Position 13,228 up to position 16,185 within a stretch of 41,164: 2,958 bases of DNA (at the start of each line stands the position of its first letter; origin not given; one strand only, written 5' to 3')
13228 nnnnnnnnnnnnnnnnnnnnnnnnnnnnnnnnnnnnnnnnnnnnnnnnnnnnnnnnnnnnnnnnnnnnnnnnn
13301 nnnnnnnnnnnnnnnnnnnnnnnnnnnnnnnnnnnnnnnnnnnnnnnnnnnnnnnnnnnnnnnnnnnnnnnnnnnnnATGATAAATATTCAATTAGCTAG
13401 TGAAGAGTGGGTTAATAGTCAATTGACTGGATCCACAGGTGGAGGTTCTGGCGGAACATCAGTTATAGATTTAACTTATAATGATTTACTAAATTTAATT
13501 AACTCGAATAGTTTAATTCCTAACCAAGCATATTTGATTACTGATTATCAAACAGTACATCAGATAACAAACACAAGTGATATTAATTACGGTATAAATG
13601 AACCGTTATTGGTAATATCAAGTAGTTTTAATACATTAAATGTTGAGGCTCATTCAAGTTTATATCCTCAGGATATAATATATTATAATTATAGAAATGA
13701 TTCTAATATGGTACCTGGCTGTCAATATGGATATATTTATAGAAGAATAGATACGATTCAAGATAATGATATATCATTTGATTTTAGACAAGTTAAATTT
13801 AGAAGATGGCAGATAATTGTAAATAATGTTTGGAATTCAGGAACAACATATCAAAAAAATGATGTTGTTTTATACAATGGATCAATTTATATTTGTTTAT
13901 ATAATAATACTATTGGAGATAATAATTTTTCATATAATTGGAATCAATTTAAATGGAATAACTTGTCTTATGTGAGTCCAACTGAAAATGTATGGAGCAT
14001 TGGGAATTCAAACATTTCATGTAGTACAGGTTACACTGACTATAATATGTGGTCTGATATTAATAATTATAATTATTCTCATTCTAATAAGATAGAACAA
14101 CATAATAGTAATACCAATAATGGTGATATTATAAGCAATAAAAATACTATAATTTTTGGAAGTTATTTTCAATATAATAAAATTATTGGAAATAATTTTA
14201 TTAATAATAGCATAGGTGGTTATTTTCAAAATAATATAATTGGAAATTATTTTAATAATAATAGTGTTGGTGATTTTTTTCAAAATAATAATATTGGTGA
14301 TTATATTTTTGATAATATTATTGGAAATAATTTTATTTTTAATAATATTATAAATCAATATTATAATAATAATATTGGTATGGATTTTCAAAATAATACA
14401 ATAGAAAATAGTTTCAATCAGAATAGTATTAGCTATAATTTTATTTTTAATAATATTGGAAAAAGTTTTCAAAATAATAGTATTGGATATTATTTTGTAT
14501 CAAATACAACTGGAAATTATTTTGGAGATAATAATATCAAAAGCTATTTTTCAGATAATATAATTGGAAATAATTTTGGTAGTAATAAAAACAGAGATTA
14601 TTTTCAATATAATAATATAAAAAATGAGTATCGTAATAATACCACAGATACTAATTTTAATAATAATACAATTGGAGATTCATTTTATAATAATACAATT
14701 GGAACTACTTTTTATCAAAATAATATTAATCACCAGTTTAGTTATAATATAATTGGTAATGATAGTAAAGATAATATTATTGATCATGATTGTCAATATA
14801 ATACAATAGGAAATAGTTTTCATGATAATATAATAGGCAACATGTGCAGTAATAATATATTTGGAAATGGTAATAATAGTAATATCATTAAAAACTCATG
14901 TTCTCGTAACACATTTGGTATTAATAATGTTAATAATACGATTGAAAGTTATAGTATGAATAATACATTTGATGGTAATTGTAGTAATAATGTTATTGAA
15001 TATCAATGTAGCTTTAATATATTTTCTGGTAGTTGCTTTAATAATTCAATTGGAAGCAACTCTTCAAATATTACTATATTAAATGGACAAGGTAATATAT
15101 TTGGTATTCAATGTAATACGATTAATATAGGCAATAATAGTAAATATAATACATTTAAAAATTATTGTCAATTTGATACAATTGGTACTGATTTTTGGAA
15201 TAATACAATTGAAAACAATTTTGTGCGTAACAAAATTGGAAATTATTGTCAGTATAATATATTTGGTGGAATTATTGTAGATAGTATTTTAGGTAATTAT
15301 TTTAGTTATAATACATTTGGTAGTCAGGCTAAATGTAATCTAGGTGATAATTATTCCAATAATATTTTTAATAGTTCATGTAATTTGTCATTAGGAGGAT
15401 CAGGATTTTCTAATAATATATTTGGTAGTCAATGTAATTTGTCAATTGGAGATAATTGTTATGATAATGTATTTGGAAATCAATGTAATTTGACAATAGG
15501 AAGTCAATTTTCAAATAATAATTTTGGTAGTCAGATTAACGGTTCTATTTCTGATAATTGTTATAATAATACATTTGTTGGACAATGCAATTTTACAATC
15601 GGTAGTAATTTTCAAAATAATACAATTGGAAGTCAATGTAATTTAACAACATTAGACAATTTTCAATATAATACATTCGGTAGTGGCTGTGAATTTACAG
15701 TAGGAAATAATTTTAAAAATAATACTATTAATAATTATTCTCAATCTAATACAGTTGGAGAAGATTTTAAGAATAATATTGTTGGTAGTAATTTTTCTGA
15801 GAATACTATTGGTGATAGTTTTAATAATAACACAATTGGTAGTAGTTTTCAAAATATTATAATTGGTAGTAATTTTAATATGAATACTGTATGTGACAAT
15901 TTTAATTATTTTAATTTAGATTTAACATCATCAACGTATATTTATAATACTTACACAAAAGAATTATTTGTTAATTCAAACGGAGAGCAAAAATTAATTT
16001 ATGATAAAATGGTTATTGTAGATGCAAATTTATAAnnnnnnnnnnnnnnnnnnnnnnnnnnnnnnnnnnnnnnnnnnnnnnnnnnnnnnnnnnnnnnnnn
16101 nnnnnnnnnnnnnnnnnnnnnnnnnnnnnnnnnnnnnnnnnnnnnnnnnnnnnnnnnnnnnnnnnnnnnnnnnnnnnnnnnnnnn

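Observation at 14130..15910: Very long arrays of a 9-residue xIGxxFxxN repeat (about 22-75 units per gene) in four paralogous fibres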

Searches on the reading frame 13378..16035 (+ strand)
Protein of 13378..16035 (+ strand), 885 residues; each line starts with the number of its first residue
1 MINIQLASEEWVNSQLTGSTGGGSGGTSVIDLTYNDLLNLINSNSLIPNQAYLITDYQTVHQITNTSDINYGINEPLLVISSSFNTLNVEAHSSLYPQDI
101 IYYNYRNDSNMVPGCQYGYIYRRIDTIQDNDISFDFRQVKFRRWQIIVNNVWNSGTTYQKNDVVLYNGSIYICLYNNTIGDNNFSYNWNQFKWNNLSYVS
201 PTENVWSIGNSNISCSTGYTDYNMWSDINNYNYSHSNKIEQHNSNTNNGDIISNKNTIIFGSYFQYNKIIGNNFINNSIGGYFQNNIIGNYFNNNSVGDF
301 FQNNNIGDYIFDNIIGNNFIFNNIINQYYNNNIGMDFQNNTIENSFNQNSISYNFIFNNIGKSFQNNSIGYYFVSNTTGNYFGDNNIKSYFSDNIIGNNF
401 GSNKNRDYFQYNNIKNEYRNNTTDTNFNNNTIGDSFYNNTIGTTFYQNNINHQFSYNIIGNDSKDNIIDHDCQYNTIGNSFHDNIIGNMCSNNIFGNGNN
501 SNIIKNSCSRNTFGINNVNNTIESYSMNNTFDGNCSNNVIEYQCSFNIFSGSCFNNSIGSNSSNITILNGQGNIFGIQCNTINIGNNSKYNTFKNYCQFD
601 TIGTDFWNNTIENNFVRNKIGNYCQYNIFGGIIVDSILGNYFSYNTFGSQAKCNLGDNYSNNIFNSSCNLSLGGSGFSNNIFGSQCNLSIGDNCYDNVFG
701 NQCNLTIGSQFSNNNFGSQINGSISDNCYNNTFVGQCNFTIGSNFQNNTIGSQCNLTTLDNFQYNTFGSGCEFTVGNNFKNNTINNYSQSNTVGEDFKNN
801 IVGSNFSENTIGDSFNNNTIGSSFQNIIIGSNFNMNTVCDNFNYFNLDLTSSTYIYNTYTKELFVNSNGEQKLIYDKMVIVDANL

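Call 7: search_protein_families(library=pfam, proteins=[window:13378-16035:+], max_evalue=1)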
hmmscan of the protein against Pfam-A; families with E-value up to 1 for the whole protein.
window:13378-16035:+ (885 aa): 1 family
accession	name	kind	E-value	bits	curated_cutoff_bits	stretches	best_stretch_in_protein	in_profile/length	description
PF02839.19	CBM_5_12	-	2e-06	28.2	26.2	1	152-178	2-28/44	Carbohydrate-binding module family 5/12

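Call 8: search_protein_families(library=phrogs, proteins=[window:13378-16035:+], max_evalue=0.01)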
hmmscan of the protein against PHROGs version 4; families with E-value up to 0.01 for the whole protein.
window:13378-16035:+ (885 aa): 0 families

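Call 12: search_dna_similar(query=window:13378-16035:+, collection=phages, mode=protein, max_rows=25)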
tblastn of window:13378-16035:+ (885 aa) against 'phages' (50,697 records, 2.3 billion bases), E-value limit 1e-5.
Records with a match: 3; places in all: 3; records where one place covers at least 80% of the query: 0.
Best place of each record, by identity: <60% 3.
By first word of the organism name: Sphingomonas 2; uncultured 1.
By host as written in the record: Sphingomonas paucimobilis, Felix d'Herelle Reference Center for Phages host ... 2; - 1.
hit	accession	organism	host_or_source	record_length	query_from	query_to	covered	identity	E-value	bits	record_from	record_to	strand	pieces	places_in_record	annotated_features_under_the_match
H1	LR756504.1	uncultured phage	metagenomic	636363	52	196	16%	34.0%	3e-11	74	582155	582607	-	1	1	record has no annotation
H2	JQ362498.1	Sphingomonas phage PAU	Sphingomonas paucimobilis, Felix ...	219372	29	140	13%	43.1%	3e-10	71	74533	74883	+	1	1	99: gp99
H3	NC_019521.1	Sphingomonas phage PAU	Sphingomonas paucimobilis, Felix ...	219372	29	140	13%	43.1%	3e-10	71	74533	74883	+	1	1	99: gp99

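Call 13: search_solved_structures(query=window:13378-16035:+, max_evalue=1, show_alignments=2)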
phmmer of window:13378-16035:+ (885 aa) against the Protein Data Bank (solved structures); distinct sequences matched with E-value up to 1: 1.
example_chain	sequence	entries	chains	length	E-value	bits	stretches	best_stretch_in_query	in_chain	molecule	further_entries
7b5h_AE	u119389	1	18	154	0.36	12.3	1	149-179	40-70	All3316 protein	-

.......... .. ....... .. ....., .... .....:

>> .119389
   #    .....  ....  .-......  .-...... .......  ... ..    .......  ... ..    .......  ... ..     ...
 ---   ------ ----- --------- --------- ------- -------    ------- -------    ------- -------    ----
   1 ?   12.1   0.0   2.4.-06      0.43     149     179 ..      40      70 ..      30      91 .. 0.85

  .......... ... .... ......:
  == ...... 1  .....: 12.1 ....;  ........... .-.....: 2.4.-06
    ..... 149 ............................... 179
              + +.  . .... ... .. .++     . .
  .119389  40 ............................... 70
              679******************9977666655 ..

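Call 14: find_homologous_proteins(query=window:13378-16035:+, max_evalue=0.001)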
Query window:13378-16035:+ (885 aa): 1218 proteins with E <= 0.001 among 8000 candidates; the best 120 are listed.
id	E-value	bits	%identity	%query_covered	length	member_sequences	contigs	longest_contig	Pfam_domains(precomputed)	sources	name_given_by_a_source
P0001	1.6e-117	412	48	52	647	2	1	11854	-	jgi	-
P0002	6.4e-117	410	48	53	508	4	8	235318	-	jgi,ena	-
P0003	2.1e-106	376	44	55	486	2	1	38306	-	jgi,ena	-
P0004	2.1e-105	372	51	46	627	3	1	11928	PF07880.17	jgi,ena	-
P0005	6.0e-105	371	52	42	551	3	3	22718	PF07880.17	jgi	-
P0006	2.5e-103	365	51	43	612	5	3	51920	PF07880.17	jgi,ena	-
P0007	7.5e-103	364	43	58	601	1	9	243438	-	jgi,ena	-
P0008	2.0e-102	362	48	52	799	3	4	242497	PF09603.16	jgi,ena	-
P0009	2.7e-102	362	44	49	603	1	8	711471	PF07880.17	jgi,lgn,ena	-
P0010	1.0e-99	353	48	48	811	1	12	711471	PF09603.16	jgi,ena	-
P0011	7.0e-96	341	48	49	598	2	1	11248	-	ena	-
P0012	4.6e-94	335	46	51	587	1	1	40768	-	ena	-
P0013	3.8e-93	332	48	43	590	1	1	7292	PF07880.17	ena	-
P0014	6.6e-92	328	42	55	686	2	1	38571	-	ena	-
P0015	3.3e-89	319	44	43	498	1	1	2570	PF22337.2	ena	-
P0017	1.5e-88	316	43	56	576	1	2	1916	PF22337.2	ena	-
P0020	9.6e-84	301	44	51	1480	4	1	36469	PF09603.16,PF12930.13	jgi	-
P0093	7.0e-47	179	34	48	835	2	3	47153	PF18338.8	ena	-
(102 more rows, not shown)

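Call 16: search_protein_families(library=ncbifam, proteins=[window:13378-16035:+], max_evalue=1)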
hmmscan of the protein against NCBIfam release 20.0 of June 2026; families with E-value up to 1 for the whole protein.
window:13378-16035:+ (885 aa): 0 families

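Call 29: search_protein_families(library=pfam, proteins=[P0015, P0017, P0093, P0005, P0008, P0020], max_evalue=0.01)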
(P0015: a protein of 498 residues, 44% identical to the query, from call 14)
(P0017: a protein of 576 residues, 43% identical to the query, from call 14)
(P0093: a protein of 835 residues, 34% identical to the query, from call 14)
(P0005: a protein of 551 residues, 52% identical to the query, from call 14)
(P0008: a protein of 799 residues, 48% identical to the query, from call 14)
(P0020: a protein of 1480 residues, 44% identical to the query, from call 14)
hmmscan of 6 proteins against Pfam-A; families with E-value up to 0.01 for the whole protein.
P0015 (498 aa): 1 family
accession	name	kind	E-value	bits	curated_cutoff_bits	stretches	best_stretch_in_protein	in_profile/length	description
PF22337.1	Phage_fiber_rpt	-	2e-08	34.2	27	1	44-68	1-25/34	Phage tail fiber repeats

P0017 (576 aa): 1 family
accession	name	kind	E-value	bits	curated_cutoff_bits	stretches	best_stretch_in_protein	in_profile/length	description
PF22337.1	Phage_fiber_rpt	-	3.5e-08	33.4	27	1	44-66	1-23/34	Phage tail fiber repeats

P0093 (835 aa): 1 family
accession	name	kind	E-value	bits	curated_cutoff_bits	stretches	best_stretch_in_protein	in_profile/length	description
PF18338.7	BppL_N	-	9.6e-09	35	25.8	2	77-92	6-21/25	Lower baseplate protein N-terminal domain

P0005 (551 aa): 1 family
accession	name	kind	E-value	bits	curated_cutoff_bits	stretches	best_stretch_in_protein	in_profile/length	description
PF07880.17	T4_gp9_10_N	-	1e-06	29.4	25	1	3-50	1-48/175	Bacteriophage T4 gp9/10-like protein, N-terminal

P0008 (799 aa): 1 family
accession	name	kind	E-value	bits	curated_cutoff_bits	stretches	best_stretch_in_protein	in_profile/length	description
PF09603.15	Fib_succ_major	-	6.1e-18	66.2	33.9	2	33-74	45-86/187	Fibrobacter succinogenes major domain (Fib_succ_major)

P0020 (1480 aa): 2 families
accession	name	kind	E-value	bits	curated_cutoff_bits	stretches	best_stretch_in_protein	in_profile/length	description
PF09603.15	Fib_succ_major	-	4e-18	66.8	33.9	2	87-228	40-187/187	Fibrobacter succinogenes major domain (Fib_succ_major)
PF12930.12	DUF3836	-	1.1e-16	61.2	25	2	810-869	59-116/127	Family of unknown function (DUF3836)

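Call 32: find_encoding_contigs(protein=window:13378-16035:+, flank=3000, max_places=3)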
Protein window:13378-16035:+ (885 aa): 14 contigs read that carry it; 3 places shown.
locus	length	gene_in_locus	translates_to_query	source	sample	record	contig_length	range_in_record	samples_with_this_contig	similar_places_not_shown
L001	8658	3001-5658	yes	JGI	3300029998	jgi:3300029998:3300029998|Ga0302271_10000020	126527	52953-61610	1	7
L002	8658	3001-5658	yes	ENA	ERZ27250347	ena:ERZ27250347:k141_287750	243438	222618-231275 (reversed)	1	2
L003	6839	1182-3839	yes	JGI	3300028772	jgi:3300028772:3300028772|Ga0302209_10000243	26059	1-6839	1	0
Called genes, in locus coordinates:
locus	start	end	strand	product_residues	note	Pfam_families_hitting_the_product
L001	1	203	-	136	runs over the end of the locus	-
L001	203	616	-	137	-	-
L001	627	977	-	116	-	-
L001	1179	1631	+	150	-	-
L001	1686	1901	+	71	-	-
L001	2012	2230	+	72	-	-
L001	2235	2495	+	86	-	-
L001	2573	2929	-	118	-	-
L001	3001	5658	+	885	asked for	-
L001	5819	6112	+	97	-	-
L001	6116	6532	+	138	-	-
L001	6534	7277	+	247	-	PF13385:Laminin_G_3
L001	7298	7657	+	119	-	-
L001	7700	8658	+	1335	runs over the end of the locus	PF09603:Fib_succ_major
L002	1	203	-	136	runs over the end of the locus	-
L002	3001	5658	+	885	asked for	-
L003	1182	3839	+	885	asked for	-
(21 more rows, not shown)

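Call 35: predict_structure(alignment_id=A1)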
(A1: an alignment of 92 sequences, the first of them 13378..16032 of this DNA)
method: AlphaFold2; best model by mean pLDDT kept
length: 885 residues; sequences in the alignment: 92
mean_pLDDT: 63.8   pTM: 0.50
mean pLDDT of the five models: 63.8, 62.5, 62.2, 60.6, 54.2
residues with pLDDT >= 90: 199; 70-90: 245; 50-70: 148; < 50: 293
segments of 3 or more residues with pLDDT < 50: 1-7, 9-11, 13-15, 17-19, 267-273, 402-431, 433-436, 443-644, 786-789, 824-832, 834-836
pLDDT, mean of each block of 10 residues (from residue 1): 44 48 70 98 97 98 97 98 97 96 97 97 95 96 97 96 96 94 85 95 94 97 94 86 62 86 55 49 57 65 71 72 72 75 76 77 78 78 75 71 33 25 28 51 42 24 28 36 27 24 22 21 22 22 23 32 31 25 27 22 28 30 21 28 51 59 76 76 85 86 84 85 81 82 79 73 73 61 54 54 51 52 44 52 62 70 82 82 79
secondary structure, 60 per line:
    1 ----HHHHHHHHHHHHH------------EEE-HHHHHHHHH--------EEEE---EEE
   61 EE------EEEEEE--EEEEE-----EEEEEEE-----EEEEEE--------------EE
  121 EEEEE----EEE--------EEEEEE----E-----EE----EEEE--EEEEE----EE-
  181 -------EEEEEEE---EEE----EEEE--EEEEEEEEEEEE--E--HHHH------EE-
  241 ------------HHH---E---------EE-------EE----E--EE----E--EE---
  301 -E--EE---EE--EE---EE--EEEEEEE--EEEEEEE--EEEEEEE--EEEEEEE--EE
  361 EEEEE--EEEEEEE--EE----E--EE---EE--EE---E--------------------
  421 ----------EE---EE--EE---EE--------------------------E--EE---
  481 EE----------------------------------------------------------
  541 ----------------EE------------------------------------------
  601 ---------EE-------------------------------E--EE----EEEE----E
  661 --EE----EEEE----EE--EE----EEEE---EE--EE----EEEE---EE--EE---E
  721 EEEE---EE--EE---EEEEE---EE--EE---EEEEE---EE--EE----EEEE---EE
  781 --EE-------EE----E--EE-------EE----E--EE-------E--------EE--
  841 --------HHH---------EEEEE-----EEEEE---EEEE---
elements in order (helices of 4 or more, strands of 3 or more residues): H5-17 E30-32 H34-42 E51-54 E58-62 E69-74 E77-81 E87-93 E99-104 E119-125 E130-132 E141-146 E163-166 E169-173 E188-194 E198-200 E205-208 E211-222 H228-231 E323-329 E332-338 E341-347 E350-356 E359-365 E368-374 E652-655 E669-672 E687-690 E704-707 E720-724 E737-741 E754-758 E772-775 E861-865 E871-875 E879-882

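Call 70: find_encoding_contigs(protein=P0002, flank=10000, max_places=2)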
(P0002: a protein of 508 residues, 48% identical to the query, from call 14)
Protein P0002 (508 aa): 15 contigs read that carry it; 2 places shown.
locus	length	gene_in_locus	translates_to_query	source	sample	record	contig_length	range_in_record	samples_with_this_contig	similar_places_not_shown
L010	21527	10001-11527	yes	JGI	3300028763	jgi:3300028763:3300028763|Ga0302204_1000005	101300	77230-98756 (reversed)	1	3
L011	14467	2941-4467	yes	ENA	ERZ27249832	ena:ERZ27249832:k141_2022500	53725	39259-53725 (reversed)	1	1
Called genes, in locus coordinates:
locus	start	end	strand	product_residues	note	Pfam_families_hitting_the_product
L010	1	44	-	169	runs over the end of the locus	-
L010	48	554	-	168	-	-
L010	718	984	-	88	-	-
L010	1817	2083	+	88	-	-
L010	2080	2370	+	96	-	-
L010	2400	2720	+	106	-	-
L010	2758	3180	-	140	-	-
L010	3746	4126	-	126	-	-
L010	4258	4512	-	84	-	-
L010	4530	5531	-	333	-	-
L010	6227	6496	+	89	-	-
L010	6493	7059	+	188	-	-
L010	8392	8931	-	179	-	-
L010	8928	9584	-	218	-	-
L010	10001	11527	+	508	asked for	-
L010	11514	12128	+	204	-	PF01755:Glyco_transf_25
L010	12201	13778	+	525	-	-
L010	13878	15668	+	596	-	-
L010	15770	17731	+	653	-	-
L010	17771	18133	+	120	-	-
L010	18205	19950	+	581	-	-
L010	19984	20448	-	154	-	-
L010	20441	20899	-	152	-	-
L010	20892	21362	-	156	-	-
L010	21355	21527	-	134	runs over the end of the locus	-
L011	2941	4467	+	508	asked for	-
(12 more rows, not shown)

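Call 76: list_cluster_members(proteins=[window:13378-16032:+, window:3977-5719:+, window:30781-32670:+, L010:13878-15665:+])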
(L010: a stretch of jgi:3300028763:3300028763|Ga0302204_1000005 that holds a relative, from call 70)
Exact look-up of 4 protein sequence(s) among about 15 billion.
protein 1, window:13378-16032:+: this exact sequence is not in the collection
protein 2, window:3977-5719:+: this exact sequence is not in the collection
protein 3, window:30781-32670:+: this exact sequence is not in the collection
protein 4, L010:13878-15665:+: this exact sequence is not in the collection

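Call 77: find_encoding_contigs(protein=P0010, flank=10000, max_places=1)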
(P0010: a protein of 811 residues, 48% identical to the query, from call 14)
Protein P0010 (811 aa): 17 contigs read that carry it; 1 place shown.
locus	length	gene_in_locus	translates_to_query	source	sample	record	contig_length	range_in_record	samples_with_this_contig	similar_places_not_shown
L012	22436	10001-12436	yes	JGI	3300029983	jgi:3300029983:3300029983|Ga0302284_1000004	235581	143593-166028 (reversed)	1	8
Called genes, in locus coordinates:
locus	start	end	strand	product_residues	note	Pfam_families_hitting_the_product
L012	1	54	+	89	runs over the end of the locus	-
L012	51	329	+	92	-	-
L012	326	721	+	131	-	PF12799:LRR_4 (faint)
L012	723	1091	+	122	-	-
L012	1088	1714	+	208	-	-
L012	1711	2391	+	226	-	-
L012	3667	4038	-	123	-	-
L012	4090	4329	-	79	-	-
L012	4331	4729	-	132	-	-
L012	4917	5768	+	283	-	PF09603:Fib_succ_major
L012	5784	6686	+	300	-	PF09603:Fib_succ_major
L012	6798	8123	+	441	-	-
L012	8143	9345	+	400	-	-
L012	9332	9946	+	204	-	PF01755:Glyco_transf_25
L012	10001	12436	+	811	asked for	PF09603:Fib_succ_major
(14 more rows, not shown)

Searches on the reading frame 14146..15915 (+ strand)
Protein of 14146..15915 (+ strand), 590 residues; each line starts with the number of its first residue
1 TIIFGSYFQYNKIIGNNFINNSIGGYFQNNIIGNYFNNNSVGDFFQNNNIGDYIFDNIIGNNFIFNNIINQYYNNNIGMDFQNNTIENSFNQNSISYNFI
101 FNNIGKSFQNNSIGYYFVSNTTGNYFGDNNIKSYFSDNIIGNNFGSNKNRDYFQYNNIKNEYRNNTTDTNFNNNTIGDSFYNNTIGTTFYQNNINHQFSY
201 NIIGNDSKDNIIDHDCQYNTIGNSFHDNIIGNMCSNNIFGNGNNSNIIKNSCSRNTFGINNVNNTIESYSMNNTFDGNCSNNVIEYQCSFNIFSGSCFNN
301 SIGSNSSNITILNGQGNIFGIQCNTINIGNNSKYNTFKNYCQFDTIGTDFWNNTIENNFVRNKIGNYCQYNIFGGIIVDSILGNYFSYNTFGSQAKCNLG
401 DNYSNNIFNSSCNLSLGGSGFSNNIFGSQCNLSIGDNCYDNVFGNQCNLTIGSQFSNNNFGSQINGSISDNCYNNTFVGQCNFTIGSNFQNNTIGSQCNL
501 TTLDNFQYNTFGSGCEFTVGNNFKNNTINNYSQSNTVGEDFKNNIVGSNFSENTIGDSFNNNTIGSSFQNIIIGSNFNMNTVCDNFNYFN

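Call 79: search_protein_families(library=pfam, proteins=[window:14146-15915:+], max_evalue=10)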
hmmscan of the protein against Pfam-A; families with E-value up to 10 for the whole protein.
window:14146-15915:+ (590 aa): 0 families
